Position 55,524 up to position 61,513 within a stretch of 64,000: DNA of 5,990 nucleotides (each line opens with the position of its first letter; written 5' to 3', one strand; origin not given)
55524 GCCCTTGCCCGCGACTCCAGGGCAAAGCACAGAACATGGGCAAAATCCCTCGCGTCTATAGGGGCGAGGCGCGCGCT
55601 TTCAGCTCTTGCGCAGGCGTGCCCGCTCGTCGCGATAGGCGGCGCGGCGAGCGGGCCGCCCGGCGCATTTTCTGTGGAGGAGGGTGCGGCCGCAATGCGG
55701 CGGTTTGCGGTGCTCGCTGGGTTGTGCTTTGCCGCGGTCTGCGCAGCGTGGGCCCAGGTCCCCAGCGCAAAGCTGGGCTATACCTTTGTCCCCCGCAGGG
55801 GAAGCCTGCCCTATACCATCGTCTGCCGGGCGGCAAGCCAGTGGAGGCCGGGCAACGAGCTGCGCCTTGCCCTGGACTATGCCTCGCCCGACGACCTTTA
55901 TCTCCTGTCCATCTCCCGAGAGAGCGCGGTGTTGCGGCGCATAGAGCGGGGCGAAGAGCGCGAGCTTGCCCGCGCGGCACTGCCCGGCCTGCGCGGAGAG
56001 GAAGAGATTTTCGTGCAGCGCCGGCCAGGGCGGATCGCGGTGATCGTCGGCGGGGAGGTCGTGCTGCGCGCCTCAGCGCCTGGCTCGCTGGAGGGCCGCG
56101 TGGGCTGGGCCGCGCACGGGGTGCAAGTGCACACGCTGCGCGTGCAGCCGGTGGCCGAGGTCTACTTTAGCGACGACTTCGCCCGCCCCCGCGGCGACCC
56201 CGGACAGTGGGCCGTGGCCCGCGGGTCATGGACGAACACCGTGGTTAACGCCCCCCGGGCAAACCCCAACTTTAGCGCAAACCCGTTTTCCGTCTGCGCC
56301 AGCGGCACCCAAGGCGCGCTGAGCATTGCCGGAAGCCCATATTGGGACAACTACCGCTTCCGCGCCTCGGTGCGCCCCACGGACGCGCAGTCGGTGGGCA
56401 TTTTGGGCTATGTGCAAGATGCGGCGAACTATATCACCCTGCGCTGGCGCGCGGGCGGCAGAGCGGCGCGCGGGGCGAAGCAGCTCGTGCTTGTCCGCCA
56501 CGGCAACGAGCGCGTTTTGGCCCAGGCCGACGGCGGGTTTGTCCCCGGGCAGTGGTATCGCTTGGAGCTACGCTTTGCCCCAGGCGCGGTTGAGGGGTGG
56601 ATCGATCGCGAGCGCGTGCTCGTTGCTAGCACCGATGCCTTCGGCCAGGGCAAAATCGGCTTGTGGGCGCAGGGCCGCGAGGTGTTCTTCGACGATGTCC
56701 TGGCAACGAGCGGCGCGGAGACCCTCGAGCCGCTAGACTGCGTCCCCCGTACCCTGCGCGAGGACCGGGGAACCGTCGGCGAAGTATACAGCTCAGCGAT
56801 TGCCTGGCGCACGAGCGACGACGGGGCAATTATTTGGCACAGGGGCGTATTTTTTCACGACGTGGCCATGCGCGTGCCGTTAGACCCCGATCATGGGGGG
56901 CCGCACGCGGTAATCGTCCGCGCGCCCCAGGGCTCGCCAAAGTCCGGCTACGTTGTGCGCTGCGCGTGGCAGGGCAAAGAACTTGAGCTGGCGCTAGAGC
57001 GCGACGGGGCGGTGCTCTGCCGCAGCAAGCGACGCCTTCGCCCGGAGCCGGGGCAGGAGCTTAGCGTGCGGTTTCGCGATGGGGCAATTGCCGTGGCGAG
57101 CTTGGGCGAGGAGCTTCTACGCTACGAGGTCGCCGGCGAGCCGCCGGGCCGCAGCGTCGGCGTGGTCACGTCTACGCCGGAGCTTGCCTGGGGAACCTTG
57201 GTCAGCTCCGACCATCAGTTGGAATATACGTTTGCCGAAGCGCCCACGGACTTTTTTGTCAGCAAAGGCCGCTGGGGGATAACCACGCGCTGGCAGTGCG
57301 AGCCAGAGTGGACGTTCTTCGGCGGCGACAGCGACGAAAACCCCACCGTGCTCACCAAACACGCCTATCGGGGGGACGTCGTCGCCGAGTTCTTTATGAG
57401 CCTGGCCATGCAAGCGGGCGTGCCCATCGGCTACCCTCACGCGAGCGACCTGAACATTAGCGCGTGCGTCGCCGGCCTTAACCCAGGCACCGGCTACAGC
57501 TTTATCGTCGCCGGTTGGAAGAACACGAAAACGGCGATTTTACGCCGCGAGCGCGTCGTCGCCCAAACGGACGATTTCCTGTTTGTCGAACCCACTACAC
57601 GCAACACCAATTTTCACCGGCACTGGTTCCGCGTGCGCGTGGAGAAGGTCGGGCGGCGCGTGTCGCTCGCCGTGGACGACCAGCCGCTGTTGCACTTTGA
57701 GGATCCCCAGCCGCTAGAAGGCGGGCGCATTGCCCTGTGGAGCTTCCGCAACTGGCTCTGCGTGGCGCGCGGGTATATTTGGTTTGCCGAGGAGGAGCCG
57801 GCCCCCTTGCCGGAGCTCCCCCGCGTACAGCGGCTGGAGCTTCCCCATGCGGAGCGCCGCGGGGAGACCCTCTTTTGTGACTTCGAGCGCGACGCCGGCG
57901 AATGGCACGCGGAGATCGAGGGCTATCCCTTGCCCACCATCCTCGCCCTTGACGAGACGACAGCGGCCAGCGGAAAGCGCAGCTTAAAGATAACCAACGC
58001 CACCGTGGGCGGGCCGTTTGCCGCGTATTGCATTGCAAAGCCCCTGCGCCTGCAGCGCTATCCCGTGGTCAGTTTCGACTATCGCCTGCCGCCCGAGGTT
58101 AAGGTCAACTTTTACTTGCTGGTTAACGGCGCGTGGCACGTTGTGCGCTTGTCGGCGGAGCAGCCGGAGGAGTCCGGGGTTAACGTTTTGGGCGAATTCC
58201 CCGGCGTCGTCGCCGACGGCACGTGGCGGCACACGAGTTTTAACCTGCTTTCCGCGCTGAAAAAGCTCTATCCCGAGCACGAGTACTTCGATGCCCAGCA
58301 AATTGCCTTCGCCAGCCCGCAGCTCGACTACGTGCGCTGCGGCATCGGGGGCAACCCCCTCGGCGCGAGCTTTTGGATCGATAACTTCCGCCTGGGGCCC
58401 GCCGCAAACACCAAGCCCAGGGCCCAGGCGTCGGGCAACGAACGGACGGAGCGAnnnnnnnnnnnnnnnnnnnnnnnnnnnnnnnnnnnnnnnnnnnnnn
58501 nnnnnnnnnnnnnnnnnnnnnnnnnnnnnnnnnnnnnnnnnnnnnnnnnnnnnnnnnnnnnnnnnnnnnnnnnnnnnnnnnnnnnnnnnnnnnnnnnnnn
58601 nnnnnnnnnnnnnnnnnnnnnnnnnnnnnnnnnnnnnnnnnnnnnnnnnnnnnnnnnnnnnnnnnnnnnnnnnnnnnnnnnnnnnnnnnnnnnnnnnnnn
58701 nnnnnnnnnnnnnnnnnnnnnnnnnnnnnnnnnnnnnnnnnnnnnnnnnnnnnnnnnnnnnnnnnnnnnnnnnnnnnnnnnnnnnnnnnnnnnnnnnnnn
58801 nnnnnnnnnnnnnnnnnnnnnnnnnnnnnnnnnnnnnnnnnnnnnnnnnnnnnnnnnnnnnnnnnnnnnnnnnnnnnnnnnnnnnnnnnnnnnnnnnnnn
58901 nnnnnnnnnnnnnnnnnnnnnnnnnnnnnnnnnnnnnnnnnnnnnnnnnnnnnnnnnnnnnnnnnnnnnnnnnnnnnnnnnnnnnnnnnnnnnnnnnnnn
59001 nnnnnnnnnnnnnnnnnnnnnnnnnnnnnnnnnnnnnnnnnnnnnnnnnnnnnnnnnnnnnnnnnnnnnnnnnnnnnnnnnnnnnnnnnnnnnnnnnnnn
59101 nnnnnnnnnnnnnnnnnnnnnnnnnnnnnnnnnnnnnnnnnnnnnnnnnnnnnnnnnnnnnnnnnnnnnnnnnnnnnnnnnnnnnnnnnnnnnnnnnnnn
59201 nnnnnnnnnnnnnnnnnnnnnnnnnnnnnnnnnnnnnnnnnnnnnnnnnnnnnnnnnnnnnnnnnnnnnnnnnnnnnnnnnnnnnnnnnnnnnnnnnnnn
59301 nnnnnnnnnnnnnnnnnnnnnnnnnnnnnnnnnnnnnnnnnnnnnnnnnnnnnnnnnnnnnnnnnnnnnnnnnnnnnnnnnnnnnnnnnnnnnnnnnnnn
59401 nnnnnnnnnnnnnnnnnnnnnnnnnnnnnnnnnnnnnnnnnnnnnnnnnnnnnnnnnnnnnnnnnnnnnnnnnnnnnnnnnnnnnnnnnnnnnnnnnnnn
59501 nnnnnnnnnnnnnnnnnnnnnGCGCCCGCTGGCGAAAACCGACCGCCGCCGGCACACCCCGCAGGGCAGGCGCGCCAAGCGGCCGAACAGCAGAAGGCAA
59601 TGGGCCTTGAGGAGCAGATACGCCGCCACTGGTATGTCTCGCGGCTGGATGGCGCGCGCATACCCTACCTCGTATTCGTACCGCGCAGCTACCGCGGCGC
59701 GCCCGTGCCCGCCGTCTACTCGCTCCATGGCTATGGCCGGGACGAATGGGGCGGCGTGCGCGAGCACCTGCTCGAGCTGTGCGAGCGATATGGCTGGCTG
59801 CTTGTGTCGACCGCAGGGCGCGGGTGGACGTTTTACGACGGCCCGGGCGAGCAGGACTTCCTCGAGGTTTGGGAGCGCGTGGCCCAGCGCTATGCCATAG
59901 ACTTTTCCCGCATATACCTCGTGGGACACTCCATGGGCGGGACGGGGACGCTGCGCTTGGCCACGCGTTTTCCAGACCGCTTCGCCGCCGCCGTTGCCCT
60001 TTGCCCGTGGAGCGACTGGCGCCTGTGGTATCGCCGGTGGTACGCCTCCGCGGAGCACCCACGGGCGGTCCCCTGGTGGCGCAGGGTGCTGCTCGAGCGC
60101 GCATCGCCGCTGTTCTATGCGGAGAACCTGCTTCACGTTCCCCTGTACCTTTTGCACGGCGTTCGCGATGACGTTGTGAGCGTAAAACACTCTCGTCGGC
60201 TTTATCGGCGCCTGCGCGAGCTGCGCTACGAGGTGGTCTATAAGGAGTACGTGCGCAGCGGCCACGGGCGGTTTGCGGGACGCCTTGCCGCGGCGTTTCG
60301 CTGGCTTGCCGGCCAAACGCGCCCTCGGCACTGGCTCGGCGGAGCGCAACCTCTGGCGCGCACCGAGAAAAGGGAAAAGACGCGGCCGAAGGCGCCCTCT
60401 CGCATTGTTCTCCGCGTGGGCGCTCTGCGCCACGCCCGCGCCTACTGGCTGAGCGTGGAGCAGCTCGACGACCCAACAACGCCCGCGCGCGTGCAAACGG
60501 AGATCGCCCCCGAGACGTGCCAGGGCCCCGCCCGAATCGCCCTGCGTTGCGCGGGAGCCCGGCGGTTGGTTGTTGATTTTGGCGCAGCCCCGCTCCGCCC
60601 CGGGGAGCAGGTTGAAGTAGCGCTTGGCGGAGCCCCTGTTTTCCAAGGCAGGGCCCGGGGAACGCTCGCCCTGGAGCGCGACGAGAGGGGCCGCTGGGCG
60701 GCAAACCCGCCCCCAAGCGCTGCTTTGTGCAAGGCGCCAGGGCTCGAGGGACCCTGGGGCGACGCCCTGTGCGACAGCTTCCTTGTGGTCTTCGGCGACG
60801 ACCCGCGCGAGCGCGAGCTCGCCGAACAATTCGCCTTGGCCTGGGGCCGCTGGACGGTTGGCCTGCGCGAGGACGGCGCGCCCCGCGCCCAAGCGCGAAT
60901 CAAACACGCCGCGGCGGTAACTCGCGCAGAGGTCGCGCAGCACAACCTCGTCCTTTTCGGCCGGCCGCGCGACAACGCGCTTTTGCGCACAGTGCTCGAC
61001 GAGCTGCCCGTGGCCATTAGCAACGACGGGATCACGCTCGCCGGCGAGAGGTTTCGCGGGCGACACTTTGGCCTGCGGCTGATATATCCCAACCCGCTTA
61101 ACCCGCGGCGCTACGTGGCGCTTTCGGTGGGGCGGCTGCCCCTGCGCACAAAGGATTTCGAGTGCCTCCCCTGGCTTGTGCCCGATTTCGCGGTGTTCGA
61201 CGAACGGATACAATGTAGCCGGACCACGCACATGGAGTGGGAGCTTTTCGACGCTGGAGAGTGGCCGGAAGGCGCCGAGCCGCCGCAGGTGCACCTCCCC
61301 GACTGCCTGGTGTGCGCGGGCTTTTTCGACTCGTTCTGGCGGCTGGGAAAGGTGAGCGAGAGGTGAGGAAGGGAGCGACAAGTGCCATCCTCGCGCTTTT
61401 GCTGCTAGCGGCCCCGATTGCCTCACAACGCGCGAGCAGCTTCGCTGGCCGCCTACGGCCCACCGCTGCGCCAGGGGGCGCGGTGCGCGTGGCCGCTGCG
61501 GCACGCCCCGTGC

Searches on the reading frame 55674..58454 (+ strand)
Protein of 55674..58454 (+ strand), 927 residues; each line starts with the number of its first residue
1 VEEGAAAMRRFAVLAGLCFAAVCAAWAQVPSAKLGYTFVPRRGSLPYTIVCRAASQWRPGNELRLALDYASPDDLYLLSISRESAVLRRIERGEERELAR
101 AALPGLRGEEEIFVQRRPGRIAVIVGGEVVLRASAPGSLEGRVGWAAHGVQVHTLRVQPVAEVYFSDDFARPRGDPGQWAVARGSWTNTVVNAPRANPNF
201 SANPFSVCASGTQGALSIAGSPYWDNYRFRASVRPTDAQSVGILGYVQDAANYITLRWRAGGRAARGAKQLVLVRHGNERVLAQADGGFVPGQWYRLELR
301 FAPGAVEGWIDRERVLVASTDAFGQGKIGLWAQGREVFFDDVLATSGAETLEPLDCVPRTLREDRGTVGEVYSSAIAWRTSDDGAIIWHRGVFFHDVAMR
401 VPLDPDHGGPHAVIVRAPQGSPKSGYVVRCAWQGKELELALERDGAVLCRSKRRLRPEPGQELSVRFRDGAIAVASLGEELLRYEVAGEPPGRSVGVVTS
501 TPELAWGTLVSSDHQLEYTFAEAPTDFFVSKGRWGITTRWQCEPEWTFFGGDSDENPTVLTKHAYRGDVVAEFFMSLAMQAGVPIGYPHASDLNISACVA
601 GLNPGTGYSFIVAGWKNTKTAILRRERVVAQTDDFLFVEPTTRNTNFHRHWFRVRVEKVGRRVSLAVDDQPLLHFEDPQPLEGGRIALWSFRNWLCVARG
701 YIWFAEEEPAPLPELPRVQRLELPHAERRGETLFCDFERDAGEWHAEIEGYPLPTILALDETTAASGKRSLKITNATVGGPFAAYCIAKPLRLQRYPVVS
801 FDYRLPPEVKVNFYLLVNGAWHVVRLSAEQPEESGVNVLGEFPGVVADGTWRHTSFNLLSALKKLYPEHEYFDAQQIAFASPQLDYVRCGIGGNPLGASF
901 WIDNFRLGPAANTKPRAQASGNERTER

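Call 23: search_protein_families(library=pfam, proteins=[window:55674-58454:+], max_evalue=0.001)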
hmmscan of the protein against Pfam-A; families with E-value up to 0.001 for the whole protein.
window:55674-58454:+ (927 aa): 1 family
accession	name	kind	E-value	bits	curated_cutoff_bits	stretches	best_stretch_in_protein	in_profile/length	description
PF06439.18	3keto-disac_hyd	-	2.7e-05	24.7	26.8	0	282-342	115-184/187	3-keto-disaccharide hydrolase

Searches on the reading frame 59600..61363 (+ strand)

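Call 23: search_protein_families(library=pfam, proteins=[window:59600-61363:+], max_evalue=0.001)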
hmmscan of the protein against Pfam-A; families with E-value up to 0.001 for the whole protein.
window:59600-61363:+ (588 aa): 9 families
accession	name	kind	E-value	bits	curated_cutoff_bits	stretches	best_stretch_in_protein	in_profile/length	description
PF00326.27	Peptidase_S9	-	1.7e-22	80.4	22.6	1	85-225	46-190/213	Prolyl oligopeptidase family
PF12146.15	Hydrolase_4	-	6e-12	45.8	27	1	85-167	60-129/239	Serine aminopeptidase, S33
PF00561.26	Abhydrolase_1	-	6.9e-09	36.2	25.8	1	87-147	55-116/245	alpha/beta hydrolase fold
PF00756.26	Esterase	-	4.3e-08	33.7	22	1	89-161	101-159/251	Putative esterase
PF07859.19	Abhydrolase_3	-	1.3e-07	32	25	1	86-223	51-207/210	alpha/beta hydrolase fold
PF02129.25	Peptidase_S15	-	1.5e-07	31.9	23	1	17-145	1-138/262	X-Pro dipeptidyl-peptidase (S15 family)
PF12740.14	PETase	-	9.2e-06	25.7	28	1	96-143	118-164/263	PET hydrolase-like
PF12697.13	Abhydrolase_6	-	1.8e-05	26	26.3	1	42-254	4-180/217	Alpha/beta hydrolase family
PF20434.5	BD-FAE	-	5.2e-05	23.3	26.8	0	164-205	175-215/215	BD-FAE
